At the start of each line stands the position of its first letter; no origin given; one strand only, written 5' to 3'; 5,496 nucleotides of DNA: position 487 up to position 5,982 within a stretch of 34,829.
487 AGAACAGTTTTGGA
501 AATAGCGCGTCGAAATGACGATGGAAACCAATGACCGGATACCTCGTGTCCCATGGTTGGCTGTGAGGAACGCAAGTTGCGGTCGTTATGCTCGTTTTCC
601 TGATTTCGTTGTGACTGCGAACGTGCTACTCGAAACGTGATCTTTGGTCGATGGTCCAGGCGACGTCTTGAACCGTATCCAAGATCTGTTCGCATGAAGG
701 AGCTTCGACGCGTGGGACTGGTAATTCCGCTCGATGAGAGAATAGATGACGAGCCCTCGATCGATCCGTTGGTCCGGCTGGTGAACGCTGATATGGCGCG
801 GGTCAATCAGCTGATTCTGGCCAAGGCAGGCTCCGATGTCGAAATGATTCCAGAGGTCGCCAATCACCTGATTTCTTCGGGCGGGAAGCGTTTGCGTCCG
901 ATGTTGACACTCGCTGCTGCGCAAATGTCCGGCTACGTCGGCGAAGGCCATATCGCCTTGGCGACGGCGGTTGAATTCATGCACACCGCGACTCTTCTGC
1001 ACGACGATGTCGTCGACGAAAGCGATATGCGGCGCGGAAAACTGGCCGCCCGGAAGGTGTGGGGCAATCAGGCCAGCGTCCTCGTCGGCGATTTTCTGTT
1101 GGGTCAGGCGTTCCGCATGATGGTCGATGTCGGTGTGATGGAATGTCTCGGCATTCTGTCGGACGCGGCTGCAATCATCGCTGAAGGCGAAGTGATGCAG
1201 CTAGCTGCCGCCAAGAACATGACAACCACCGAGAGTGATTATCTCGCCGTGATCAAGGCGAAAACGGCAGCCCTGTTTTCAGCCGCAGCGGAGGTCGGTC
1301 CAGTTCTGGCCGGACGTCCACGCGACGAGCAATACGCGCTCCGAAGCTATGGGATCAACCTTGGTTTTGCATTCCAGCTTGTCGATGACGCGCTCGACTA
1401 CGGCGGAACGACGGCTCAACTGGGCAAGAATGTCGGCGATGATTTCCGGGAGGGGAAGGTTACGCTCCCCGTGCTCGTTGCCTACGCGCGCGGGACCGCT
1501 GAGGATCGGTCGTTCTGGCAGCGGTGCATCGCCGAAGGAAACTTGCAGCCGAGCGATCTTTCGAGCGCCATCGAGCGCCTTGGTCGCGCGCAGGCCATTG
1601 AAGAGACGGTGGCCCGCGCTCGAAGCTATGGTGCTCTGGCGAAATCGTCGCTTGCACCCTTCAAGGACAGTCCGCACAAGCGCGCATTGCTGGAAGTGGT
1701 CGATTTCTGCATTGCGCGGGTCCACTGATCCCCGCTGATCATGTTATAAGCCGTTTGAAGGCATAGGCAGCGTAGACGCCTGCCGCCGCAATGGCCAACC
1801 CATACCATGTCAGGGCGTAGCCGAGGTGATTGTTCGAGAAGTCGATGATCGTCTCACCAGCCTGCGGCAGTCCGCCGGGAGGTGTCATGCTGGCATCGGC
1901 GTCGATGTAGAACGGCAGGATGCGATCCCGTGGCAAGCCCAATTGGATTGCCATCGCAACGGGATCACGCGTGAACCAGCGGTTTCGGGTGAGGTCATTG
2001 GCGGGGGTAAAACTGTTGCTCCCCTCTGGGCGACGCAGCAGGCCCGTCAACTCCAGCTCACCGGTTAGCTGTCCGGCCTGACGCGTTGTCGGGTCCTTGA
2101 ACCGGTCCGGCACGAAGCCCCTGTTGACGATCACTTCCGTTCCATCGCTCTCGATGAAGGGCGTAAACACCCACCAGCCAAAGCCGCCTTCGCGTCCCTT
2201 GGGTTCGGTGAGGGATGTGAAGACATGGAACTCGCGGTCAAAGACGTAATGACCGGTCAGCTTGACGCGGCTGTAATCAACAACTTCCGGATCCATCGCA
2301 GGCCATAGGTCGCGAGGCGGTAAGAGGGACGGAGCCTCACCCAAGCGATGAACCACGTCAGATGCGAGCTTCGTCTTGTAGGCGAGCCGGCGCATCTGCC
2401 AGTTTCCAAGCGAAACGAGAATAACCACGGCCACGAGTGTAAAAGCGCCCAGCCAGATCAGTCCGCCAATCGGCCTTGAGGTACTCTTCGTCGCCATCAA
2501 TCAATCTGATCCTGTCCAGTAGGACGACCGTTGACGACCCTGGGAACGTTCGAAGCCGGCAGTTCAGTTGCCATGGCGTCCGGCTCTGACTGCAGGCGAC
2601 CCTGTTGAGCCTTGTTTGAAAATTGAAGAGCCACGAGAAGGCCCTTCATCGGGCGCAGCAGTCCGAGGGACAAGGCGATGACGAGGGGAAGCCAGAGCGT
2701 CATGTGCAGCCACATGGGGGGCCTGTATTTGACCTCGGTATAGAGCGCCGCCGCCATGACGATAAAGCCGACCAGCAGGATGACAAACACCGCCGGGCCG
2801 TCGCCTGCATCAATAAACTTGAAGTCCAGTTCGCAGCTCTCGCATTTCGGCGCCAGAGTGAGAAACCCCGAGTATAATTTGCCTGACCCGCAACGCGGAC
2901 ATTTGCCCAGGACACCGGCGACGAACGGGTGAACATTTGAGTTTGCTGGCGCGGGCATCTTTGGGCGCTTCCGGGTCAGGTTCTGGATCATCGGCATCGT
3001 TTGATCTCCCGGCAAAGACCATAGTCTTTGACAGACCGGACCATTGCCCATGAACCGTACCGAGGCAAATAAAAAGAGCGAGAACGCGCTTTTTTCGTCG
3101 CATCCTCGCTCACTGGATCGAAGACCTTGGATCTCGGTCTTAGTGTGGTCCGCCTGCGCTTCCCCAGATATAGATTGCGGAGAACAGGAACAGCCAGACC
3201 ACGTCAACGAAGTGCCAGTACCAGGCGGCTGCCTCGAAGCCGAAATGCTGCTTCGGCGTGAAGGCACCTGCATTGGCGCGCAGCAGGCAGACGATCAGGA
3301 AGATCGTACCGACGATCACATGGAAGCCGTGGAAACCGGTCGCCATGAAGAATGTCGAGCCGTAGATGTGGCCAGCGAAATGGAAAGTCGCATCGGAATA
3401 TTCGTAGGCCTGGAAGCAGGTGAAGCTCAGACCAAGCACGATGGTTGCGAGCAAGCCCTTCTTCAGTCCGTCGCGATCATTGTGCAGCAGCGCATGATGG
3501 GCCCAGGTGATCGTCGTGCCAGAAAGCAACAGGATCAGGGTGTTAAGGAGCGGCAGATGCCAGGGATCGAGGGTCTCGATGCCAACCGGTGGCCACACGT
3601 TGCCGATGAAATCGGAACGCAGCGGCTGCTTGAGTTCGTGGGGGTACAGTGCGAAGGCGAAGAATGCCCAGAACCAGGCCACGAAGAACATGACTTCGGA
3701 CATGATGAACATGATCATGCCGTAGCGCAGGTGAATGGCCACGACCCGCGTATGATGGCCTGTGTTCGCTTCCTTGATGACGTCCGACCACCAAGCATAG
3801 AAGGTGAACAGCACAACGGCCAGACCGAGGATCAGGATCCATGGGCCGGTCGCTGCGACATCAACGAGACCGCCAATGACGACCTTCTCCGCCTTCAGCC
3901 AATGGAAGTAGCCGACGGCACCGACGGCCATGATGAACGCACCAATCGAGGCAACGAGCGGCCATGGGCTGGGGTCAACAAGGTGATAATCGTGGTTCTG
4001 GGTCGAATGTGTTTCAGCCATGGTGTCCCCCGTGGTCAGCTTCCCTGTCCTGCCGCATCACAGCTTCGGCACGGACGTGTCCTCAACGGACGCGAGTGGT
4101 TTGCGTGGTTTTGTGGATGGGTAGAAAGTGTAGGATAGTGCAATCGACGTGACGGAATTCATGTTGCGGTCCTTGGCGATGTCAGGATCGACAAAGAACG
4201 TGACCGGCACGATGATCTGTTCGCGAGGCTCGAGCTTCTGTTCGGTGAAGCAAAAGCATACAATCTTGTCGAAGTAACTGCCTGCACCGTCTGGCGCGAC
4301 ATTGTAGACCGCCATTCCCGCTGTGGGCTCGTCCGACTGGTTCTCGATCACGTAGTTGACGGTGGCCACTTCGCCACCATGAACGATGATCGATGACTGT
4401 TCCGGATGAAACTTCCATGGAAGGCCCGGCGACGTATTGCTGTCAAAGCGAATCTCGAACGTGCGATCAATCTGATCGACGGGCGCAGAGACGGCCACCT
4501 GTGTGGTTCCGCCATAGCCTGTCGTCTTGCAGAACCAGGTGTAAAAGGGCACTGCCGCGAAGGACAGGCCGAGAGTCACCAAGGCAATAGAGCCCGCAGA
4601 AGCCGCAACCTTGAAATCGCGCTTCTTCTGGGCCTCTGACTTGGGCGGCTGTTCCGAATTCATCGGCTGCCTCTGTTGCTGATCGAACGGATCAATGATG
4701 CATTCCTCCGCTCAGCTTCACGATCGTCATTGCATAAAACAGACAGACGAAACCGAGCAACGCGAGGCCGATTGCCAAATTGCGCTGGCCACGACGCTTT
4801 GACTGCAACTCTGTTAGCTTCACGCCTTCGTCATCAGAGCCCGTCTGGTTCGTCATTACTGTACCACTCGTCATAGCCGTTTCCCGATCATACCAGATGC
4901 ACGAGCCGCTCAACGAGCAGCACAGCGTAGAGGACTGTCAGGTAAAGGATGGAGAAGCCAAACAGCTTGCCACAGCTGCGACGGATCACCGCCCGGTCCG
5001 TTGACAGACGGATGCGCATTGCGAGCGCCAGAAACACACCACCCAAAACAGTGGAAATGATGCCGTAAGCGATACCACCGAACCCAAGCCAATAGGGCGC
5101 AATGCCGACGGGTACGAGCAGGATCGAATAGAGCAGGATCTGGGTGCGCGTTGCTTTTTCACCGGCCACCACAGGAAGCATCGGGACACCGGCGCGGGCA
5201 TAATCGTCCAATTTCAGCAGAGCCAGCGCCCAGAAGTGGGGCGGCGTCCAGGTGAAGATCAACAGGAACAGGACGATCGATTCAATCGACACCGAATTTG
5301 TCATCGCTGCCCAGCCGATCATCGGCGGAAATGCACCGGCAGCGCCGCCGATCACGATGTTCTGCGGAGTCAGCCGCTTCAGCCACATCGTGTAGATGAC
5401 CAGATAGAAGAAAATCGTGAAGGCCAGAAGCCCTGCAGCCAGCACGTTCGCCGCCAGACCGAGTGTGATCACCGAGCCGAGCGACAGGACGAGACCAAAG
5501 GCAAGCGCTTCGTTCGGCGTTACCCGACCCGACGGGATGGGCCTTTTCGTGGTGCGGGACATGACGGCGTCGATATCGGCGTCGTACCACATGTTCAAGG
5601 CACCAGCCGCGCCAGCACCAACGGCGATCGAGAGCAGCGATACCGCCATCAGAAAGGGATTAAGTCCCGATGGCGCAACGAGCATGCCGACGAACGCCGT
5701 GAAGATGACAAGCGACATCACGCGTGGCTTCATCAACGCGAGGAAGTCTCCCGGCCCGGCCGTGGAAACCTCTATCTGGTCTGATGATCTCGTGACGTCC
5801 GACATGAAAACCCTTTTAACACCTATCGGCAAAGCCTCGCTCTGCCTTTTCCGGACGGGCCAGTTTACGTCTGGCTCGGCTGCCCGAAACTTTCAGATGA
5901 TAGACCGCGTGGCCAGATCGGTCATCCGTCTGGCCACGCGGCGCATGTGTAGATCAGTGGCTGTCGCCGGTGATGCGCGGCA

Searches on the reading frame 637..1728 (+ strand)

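Call 32: search_protein_families(library=pfam, proteins=[window:637-1728:+], max_evalue=0.00001)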
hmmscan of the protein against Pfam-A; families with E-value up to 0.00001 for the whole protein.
window:637-1728:+ (363 aa): 1 family
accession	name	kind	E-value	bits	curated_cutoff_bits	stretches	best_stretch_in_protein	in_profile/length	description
PF00348.22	polyprenyl_synt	-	5e-72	242.6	27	1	69-313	2-249/251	Polyprenyl synthetase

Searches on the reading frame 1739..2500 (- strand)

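Call 32: search_protein_families(library=pfam, proteins=[window:1739-2500:-], max_evalue=0.00001)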
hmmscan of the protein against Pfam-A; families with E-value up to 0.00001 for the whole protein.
window:1739-2500:- (253 aa): 1 family
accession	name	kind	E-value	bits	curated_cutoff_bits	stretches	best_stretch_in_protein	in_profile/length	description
PF02104.20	SURF1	-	4.7e-44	151.6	23.4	1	23-237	2-205/205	SURF1 family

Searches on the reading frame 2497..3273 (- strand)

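Call 32: search_protein_families(library=pfam, proteins=[window:2497-3273:-], max_evalue=0.00001)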
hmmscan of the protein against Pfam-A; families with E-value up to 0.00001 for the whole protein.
window:2497-3273:- (258 aa): 1 family
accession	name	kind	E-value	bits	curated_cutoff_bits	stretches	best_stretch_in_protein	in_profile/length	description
PF06170.17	DUF983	-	1.4e-33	115.5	22.6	1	134-218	1-85/85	Protein of unknown function (DUF983)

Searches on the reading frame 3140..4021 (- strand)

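Call 32: search_protein_families(library=pfam, proteins=[window:3140-4021:-], max_evalue=0.00001)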
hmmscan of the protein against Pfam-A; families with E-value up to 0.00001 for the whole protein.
window:3140-4021:- (293 aa): 1 family
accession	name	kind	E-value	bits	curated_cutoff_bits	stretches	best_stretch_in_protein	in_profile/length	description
PF00510.24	COX3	-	2.7e-90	303.2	23.8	1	10-288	1-258/258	Cytochrome c oxidase subunit III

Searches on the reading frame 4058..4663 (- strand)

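Call 33: search_protein_families(library=pfam, proteins=[window:4058-4663:-], max_evalue=0.00001)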
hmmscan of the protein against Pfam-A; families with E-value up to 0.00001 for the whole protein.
window:4058-4663:- (201 aa): 1 family
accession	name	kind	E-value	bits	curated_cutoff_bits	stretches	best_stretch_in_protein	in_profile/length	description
PF04442.19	CtaG_Cox11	-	9.4e-55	185.2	25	1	37-181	1-147/148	Cytochrome c oxidase assembly protein CtaG/Cox11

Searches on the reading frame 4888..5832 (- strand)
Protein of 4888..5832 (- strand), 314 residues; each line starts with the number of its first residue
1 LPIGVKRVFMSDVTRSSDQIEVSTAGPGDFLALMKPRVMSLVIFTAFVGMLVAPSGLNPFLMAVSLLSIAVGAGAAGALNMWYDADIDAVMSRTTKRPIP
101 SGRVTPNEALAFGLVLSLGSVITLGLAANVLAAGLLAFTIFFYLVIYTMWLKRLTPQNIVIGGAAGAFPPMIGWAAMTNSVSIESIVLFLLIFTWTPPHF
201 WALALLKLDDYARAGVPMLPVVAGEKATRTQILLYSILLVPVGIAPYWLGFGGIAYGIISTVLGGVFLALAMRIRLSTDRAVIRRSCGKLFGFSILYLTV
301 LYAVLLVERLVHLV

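Call 32: search_protein_families(library=pfam, proteins=[window:4888-5832:-], max_evalue=0.00001)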
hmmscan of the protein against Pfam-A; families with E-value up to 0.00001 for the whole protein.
window:4888-5832:- (314 aa): 1 family
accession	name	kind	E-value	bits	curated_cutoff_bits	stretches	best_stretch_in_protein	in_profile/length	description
PF01040.23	UbiA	-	2e-65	221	34.2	1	42-287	1-244/250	UbiA prenyltransferase family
